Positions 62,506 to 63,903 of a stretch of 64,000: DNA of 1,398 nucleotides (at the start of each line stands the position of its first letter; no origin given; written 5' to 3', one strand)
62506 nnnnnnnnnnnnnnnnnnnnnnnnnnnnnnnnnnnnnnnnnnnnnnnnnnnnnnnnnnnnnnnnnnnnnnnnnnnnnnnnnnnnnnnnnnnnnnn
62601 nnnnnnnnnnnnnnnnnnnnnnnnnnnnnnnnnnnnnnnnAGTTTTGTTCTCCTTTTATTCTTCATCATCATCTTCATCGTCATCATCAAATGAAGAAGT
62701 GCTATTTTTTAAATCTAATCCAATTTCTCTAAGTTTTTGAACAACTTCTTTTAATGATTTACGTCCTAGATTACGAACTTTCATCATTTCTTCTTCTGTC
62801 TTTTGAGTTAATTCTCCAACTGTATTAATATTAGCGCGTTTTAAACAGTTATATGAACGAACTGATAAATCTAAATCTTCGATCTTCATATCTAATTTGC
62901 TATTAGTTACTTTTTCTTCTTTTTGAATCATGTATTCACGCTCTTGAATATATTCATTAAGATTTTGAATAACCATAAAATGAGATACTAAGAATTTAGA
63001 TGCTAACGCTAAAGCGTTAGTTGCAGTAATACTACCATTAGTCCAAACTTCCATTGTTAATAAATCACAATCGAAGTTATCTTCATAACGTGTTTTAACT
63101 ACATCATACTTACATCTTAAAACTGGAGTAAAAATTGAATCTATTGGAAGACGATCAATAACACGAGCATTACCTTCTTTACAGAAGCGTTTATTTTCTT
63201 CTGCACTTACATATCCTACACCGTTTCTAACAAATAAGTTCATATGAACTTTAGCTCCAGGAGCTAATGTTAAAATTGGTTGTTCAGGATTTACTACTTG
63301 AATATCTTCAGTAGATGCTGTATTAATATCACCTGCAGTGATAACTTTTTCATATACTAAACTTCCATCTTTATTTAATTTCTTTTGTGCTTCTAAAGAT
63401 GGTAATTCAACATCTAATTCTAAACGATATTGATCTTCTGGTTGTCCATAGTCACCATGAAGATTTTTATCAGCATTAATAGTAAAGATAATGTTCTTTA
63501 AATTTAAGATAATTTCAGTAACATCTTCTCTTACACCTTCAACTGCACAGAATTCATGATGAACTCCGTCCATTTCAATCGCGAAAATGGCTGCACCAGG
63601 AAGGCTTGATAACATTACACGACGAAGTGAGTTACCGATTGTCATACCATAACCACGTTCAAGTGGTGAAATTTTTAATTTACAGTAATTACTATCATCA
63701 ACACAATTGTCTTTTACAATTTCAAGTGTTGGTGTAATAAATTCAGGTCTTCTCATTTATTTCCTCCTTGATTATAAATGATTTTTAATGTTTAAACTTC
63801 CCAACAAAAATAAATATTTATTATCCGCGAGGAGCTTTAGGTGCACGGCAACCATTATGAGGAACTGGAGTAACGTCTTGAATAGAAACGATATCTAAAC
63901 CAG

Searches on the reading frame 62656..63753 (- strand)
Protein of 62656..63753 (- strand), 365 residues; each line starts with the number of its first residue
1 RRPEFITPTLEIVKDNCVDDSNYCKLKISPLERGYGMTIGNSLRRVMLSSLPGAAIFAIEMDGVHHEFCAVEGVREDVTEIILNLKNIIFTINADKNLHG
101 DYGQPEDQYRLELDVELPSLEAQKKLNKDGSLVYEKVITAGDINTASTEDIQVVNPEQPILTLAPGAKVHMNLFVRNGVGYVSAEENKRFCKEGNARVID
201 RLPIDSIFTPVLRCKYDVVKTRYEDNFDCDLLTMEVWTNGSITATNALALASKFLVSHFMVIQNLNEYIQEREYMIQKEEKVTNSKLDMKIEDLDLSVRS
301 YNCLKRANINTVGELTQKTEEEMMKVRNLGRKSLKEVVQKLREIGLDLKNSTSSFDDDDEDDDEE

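Call 66: search_protein_families(library=pfam, proteins=[window:62656-63753:-], max_evalue=0.00001)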
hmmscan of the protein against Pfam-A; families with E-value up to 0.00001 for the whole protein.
window:62656-63753:- (365 aa): 3 families
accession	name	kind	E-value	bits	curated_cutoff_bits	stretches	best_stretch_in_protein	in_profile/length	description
PF03118.21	RNA_pol_A_CTD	-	3.2e-29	100.9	23.8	1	278-343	2-67/67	Bacterial RNA polymerase, alpha chain C terminal domain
PF01000.31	RNA_pol_A_bac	-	1.1e-26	93.8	33.9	1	59-209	1-119/119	RNA polymerase Rpb3/RpoA insert domain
PF01193.29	RNA_pol_L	-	3.5e-20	72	24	1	30-259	2-74/74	RNA polymerase Rpb3/Rpb11 dimerisation domain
